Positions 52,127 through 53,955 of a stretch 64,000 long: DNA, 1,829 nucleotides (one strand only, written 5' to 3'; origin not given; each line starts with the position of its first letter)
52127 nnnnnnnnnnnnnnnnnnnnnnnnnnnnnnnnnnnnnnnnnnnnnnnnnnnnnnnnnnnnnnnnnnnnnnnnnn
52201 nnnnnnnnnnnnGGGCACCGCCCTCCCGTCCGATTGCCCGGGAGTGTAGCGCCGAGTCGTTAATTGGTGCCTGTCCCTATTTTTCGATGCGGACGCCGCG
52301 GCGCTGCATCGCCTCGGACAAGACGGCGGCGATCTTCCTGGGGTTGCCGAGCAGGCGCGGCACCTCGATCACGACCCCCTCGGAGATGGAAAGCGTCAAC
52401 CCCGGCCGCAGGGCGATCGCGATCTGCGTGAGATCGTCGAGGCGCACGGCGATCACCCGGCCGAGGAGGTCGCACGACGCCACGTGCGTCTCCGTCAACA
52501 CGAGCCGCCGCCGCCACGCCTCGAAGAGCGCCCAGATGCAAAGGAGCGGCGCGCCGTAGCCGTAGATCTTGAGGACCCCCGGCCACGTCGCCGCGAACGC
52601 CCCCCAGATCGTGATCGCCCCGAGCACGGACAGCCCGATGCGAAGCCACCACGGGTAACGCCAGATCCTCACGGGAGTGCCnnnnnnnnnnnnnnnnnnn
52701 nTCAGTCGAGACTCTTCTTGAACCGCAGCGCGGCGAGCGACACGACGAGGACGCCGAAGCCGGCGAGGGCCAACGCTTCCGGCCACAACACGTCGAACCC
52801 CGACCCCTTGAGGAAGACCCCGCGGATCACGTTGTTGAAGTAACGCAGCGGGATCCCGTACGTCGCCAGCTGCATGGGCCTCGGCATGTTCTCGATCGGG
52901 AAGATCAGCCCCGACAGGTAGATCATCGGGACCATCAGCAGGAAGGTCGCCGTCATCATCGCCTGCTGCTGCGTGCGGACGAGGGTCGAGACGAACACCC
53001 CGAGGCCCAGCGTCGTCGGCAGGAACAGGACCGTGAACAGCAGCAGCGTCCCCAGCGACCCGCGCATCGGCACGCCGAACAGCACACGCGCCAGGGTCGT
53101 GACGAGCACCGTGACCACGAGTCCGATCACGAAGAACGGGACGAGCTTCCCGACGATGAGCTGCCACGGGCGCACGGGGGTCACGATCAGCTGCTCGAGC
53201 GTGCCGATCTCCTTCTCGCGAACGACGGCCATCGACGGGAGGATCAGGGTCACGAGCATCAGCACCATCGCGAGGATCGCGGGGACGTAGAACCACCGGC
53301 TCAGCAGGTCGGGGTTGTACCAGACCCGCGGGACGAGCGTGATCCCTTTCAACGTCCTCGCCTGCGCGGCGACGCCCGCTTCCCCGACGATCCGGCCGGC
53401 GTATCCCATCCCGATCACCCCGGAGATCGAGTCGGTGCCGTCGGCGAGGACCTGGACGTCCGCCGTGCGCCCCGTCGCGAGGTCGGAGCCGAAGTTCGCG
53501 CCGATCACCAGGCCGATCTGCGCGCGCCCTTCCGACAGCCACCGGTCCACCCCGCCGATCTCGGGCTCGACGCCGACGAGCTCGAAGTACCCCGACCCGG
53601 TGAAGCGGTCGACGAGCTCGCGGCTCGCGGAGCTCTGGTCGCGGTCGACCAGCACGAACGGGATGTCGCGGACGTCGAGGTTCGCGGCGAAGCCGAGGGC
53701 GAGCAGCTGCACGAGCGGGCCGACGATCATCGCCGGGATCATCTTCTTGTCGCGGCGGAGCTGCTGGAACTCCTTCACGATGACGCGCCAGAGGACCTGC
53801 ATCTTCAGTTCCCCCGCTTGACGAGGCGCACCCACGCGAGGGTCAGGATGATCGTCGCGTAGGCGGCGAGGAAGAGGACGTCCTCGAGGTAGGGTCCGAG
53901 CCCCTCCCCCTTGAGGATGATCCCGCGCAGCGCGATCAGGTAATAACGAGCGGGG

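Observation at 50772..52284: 1.5-kb lower-GC segment with one orphan membrane-protein gene, bracketed by inverted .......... half-sites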

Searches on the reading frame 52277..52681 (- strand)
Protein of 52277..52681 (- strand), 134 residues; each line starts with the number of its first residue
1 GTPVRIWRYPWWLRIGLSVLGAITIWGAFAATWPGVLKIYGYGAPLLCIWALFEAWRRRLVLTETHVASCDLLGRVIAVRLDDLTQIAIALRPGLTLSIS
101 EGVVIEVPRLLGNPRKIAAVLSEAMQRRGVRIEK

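Call 14: search_protein_families(library=pfam, proteins=[window:52277-52681:-], max_evalue=0.1)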
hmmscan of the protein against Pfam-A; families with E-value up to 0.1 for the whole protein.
window:52277-52681:- (134 aa): 0 families

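Call 23: find_homologous_proteins(query=window:52277-52681:-, max_evalue=0.001)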
Query window:52277-52681:- (134 aa): 10 proteins with E <= 0.001 among 55 candidates.
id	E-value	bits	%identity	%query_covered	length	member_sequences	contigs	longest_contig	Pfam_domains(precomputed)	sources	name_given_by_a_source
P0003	3.7e-80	285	99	100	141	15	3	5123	-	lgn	-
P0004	4.6e-74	265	92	98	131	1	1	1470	-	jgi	jgi:hypothetical protein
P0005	1.6e-72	260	91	100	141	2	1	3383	-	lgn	-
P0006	8.3e-63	229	80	100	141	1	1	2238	-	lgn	-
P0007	1.2e-58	215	79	100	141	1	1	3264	-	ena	-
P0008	1.9e-42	163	58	99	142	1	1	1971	-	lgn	-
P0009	1.1e-40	157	55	98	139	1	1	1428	-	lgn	-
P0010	2.9e-37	146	56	98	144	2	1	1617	-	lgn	-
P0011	4.0e-35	139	55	96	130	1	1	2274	-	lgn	-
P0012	3.5e-27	113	75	56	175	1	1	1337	-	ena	-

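Call 25: find_encoding_contigs(protein=P0005, flank=5000, max_places=4)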
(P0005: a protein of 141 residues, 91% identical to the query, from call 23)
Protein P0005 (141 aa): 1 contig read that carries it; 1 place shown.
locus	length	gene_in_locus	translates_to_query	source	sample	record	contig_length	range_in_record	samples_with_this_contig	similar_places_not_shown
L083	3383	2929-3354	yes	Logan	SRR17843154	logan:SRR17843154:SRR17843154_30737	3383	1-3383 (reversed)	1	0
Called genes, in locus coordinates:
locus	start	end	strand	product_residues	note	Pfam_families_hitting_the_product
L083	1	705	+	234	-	?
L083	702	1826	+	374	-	PF12679:ABC2_membrane_2, PF12698:ABC2_membrane_3, PF01061:ABC2_membrane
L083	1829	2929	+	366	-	PF12679:ABC2_membrane_2, PF12730:ABC2_membrane_4 (faint), PF12698:ABC2_membrane_3, PF01061:ABC2_membrane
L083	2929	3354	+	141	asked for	-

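Call 26: find_encoding_contigs(protein=P0006, flank=5000, max_places=4)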
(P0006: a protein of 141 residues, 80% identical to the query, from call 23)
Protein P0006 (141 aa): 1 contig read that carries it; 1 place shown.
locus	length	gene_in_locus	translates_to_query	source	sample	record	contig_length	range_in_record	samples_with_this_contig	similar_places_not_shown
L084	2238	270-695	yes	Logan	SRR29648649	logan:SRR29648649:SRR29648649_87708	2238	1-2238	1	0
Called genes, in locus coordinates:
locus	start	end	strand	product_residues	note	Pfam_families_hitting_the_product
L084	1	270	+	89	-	?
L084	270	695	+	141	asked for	-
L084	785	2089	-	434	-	PF01882:DUF58, PF13519:VWA_2 (weak)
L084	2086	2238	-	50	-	?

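Call 27: find_encoding_contigs(protein=P0007, flank=5000, max_places=4)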
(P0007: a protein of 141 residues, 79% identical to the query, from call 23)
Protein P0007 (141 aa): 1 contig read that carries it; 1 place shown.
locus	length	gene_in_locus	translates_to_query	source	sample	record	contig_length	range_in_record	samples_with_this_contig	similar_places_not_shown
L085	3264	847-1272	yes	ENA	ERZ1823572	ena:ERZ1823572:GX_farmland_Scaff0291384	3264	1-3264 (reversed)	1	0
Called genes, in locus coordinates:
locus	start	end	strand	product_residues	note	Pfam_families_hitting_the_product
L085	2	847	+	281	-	?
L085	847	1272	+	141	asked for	-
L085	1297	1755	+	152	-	-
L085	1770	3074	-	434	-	PF01882:DUF58, PF13519:VWA_2 (weak)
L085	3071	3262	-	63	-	?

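Call 28: find_encoding_contigs(protein=P0004, flank=5000, max_places=4)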
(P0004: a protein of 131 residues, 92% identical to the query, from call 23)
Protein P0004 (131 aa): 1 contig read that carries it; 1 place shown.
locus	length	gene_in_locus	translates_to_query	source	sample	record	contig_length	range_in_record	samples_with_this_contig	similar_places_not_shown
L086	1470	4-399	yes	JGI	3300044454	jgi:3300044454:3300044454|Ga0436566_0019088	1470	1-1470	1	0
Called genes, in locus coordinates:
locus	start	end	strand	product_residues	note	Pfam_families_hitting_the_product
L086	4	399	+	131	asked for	-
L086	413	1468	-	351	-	?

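Call 43: find_encoding_contigs(protein=P0008, flank=5000, max_places=3)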
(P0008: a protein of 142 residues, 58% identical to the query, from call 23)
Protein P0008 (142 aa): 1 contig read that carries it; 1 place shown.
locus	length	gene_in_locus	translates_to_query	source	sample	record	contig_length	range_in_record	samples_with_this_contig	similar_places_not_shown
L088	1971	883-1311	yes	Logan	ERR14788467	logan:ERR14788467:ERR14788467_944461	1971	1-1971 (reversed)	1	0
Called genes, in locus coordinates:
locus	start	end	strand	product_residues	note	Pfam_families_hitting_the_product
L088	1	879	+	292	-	?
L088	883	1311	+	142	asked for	-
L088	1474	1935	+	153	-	-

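Call 44: find_encoding_contigs(protein=P0011, flank=5000, max_places=3)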
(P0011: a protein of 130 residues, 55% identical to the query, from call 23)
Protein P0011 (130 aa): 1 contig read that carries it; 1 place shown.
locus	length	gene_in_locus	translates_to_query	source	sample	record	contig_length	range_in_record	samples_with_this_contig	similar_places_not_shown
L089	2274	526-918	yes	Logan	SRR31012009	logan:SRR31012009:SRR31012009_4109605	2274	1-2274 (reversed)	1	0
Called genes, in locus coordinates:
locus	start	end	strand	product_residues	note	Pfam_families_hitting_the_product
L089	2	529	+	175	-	?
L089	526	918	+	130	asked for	-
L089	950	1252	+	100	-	-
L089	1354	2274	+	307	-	?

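Call 49: search_protein_families(library=ncbifam, proteins=[window:52277-52681:-, L085:1297-1755:+], max_evalue=0.01)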
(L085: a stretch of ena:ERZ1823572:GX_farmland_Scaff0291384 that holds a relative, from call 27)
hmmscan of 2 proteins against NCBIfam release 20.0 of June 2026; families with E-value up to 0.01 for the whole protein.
window:52277-52681:- (134 aa): 0 families

L085:1297-1755:+ (152 aa): 0 families

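Call 85: find_encoding_contigs(protein=P0003, flank=6000, max_places=10)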
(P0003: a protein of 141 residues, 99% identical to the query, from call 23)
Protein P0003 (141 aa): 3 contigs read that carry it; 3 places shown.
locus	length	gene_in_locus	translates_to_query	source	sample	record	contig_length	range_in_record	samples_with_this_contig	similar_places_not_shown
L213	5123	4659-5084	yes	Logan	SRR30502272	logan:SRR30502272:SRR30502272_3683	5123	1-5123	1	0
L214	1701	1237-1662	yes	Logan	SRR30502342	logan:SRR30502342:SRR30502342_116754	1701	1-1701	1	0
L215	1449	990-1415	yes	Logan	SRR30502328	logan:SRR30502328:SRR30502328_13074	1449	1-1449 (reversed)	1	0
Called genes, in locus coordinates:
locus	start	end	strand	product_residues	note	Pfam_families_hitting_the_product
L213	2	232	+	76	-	?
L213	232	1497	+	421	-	PF02321:OEP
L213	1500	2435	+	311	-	PF00005:ABC_tran, PF13304:AAA_21 (faint), PF13732:DrrA1-3_C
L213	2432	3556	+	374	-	PF12679:ABC2_membrane_2, PF12698:ABC2_membrane_3, PF01061:ABC2_membrane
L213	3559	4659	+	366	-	PF12679:ABC2_membrane_2, PF12730:ABC2_membrane_4 (faint), PF12698:ABC2_membrane_3, PF01061:ABC2_membrane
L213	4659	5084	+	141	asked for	-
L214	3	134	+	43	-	?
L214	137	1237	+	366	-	PF12679:ABC2_membrane_2, PF12730:ABC2_membrane_4 (faint), PF12698:ABC2_membrane_3, PF01061:ABC2_membrane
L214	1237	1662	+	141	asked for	-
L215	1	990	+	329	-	?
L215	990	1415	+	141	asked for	-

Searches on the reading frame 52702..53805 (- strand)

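Call 14: search_protein_families(library=pfam, proteins=[window:52702-53805:-], max_evalue=0.1)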
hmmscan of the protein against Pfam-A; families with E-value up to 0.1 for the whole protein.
window:52702-53805:- (367 aa): 5 families
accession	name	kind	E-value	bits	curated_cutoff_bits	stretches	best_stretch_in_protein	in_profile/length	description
PF12698.13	ABC2_membrane_3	-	5.4e-47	161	31.6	1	20-360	1-347/347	ABC-2 family transporter protein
PF01061.29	ABC2_membrane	-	2.6e-27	96.2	26.9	1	175-331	52-210/211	ABC-2 type transporter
PF12679.13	ABC2_membrane_2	-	1.1e-19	71.2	27.2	1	6-364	1-280/283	ABC-2 family transporter protein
PF12730.13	ABC2_membrane_4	-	1.2e-07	32.4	27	1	176-276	54-154/179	ABC-2 family transporter protein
PF24686.1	FLQE3_permease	-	0.0031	17.7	60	1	175-301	47-171/232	Fluoroquinolones export permease protein family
